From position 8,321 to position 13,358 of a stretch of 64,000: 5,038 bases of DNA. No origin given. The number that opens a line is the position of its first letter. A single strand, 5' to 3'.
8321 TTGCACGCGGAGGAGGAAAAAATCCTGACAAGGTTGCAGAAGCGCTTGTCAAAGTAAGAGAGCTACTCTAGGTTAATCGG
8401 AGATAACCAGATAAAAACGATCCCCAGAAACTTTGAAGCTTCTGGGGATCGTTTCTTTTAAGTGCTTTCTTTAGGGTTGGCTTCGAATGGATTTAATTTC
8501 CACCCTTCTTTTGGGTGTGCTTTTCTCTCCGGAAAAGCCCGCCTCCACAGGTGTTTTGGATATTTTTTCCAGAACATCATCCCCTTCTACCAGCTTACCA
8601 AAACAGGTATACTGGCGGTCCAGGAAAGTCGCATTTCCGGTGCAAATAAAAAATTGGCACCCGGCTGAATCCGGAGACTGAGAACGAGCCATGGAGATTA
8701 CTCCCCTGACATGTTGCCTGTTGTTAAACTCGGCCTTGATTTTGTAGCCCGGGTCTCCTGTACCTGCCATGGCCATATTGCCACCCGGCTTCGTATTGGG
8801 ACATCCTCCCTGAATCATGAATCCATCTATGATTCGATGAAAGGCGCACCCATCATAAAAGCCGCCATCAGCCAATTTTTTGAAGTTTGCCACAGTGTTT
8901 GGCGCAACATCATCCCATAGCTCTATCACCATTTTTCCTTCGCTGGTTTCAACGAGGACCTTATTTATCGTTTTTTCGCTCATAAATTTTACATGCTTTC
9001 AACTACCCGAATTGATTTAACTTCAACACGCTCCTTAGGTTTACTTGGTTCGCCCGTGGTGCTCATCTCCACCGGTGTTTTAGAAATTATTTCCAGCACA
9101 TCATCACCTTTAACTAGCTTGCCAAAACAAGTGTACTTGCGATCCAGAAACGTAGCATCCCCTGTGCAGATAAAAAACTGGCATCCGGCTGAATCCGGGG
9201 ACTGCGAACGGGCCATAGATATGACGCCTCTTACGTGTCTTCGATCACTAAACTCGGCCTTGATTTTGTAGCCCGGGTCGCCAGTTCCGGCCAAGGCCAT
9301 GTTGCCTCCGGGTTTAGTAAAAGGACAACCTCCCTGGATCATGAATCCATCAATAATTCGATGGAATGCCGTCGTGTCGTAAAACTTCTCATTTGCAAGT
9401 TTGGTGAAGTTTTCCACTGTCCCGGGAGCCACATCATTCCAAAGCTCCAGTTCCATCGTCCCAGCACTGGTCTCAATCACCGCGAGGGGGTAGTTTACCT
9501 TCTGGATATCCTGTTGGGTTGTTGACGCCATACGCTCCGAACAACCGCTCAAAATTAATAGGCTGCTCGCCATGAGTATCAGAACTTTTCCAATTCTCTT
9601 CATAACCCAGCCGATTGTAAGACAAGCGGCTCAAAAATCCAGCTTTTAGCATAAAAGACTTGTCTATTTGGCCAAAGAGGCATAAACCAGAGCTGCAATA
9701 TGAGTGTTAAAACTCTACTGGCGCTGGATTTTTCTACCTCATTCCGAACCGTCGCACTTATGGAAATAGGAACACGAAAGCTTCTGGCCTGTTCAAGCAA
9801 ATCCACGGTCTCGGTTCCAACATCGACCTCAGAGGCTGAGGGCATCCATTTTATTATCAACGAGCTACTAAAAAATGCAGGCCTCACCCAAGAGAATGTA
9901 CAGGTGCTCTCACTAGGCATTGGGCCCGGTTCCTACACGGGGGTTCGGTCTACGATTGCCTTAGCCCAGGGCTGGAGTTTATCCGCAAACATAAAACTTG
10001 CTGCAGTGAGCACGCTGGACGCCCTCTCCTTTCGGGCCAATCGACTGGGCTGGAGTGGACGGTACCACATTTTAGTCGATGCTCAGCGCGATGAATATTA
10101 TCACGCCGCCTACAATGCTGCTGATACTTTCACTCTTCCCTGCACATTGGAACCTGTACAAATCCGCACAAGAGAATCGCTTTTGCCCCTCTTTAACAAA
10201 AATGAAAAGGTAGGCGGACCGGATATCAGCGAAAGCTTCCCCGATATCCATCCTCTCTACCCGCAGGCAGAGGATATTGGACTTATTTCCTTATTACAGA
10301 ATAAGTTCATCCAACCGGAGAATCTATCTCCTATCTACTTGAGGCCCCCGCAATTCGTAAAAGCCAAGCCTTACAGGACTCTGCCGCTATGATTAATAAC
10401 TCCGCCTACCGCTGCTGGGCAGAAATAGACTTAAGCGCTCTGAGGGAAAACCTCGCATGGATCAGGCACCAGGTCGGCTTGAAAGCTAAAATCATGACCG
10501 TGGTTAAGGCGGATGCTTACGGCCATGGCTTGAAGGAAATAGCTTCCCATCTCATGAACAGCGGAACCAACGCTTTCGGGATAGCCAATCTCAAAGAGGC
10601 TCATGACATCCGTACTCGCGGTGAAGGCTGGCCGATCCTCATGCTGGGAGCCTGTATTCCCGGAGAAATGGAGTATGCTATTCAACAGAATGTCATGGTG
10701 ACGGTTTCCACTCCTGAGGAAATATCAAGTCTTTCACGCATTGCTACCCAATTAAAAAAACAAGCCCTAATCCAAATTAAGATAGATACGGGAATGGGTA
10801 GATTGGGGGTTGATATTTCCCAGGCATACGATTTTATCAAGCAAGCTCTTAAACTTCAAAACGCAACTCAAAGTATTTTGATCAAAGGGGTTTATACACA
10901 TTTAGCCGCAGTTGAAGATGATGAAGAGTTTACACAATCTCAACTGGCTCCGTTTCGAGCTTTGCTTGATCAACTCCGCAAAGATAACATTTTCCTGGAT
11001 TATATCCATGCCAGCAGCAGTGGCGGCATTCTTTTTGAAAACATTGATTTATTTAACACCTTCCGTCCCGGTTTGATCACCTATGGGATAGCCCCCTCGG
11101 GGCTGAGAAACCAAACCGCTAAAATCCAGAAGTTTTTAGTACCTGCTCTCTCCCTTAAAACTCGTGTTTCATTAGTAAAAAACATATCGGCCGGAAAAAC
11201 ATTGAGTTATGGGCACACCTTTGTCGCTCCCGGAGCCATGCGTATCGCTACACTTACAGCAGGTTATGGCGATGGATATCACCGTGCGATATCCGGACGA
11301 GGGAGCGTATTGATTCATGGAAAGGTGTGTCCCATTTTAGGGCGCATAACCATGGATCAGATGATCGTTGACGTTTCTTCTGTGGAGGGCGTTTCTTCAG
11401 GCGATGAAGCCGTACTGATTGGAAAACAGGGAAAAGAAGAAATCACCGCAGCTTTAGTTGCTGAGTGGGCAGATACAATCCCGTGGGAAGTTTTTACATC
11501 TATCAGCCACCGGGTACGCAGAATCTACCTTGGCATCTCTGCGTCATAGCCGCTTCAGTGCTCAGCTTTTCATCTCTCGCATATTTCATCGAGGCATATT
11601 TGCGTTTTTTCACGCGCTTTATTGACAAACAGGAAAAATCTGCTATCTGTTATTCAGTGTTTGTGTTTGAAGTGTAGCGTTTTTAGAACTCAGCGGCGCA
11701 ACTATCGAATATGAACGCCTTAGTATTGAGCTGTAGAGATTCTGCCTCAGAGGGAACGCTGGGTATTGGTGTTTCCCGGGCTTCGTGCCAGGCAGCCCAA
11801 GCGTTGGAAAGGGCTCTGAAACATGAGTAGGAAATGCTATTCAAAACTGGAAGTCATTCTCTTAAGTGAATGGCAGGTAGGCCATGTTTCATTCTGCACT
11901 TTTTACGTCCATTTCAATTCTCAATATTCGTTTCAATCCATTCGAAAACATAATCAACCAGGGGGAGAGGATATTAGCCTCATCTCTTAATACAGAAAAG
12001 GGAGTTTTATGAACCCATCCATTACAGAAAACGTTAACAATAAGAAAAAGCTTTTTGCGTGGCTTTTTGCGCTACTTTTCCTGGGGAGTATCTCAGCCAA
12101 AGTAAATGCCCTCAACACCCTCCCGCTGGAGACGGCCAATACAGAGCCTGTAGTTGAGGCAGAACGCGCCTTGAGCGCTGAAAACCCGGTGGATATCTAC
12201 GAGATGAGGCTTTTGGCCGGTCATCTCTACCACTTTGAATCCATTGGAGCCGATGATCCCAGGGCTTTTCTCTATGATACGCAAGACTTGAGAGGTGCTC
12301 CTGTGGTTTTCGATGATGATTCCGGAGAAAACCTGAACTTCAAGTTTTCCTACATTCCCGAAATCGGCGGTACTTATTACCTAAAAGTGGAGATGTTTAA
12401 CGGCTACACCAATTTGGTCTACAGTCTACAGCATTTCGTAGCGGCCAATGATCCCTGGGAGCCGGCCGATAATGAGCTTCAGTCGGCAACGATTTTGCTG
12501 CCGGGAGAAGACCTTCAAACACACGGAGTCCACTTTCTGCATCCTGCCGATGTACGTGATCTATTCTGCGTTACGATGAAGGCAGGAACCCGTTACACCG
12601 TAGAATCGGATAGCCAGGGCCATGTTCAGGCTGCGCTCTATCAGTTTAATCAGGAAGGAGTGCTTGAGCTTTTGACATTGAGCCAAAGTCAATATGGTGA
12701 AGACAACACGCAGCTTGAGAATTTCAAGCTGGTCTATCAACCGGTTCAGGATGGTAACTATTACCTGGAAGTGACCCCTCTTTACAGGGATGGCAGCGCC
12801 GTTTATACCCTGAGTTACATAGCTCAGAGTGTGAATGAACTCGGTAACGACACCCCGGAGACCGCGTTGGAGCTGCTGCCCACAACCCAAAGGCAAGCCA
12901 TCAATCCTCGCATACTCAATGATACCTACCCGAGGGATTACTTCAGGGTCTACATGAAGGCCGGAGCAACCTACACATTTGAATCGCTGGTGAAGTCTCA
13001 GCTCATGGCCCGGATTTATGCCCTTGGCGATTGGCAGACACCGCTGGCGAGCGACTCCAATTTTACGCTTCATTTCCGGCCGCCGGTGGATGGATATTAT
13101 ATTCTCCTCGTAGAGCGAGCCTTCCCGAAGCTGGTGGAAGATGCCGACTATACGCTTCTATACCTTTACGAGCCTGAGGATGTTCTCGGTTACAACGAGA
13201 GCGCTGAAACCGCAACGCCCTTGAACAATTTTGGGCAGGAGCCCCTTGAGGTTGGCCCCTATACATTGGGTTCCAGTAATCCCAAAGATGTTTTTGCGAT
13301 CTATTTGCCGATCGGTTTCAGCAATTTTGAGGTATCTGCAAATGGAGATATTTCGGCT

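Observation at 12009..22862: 3617-aa Sec-signal protein with a teneurin-like module order: beta-propeller, plug-like module and a complete YD/Rhs shell placed mid-protein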

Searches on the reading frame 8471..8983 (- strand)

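Call 7: search_protein_families(library=pfam, proteins=[window:8471-8983:-], max_evalue=0.001)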
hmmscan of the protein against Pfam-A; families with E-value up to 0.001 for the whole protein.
window:8471-8983:- (170 aa): 1 family
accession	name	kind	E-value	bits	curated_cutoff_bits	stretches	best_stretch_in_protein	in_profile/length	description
PF00160.26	Pro_isomerase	-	1.2e-48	165.8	21.7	1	9-166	2-157/159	Cyclophilin type peptidyl-prolyl cis-trans isomerase/CLD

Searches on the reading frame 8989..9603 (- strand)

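Call 7: search_protein_families(library=pfam, proteins=[window:8989-9603:-], max_evalue=0.001)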
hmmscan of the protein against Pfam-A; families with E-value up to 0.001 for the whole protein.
window:8989-9603:- (204 aa): 1 family
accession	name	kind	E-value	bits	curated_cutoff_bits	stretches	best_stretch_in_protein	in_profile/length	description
PF00160.26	Pro_isomerase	-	2.7e-45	154.9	21.7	1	42-199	3-158/159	Cyclophilin type peptidyl-prolyl cis-trans isomerase/CLD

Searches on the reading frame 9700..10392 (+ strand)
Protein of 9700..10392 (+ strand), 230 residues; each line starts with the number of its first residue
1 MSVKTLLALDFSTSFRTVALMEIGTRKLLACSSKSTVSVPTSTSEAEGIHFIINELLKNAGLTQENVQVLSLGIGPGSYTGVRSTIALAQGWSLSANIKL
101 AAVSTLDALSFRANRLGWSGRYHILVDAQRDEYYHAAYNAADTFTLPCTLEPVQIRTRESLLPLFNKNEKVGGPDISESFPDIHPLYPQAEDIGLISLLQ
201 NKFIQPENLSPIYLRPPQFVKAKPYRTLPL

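Call 7: search_protein_families(library=pfam, proteins=[window:9700-10392:+], max_evalue=0.001)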
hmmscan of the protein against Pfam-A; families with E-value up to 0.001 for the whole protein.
window:9700-10392:+ (230 aa): 1 family
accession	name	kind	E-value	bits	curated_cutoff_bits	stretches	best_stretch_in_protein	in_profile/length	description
PF00814.31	TsaD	-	2e-13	51.1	24.8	1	46-139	30-127/264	tRNA N6-adenosine threonylcarbamoyltransferase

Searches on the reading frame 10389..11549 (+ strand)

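Call 7: search_protein_families(library=pfam, proteins=[window:10389-11549:+], max_evalue=0.001)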
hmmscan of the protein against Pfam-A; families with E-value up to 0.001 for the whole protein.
window:10389-11549:+ (386 aa): 2 families
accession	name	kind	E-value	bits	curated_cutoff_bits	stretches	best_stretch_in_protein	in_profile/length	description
PF01168.26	Ala_racemase_N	-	2.5e-56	191.3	24.1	1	13-236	1-220/220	Alanine racemase, N-terminal domain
PF00842.27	Ala_racemase_C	-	5.3e-46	155.8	25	1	253-380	1-127/127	Alanine racemase, C-terminal domain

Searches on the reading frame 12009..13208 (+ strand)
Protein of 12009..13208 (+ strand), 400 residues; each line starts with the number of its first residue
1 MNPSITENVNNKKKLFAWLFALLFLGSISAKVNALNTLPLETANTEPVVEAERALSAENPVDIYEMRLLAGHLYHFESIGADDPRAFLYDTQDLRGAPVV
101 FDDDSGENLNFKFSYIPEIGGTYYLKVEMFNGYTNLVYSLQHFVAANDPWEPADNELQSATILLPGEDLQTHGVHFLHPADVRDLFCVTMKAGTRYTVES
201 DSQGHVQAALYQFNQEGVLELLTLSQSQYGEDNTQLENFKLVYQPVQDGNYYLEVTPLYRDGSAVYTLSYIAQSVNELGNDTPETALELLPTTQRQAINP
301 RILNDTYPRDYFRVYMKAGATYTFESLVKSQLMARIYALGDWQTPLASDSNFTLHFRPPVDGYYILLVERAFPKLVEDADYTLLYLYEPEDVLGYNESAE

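Call 6: search_protein_families(library=pfam, proteins=[window:12009-13208:+], max_evalue=1)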
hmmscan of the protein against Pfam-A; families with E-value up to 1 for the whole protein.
window:12009-13208:+ (400 aa): 1 family
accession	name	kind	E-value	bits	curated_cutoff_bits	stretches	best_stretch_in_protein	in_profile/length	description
PF04151.21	PPC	-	2.7e-05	25.4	25.9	1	184-256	3-69/70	Bacterial pre-peptidase C-terminal domain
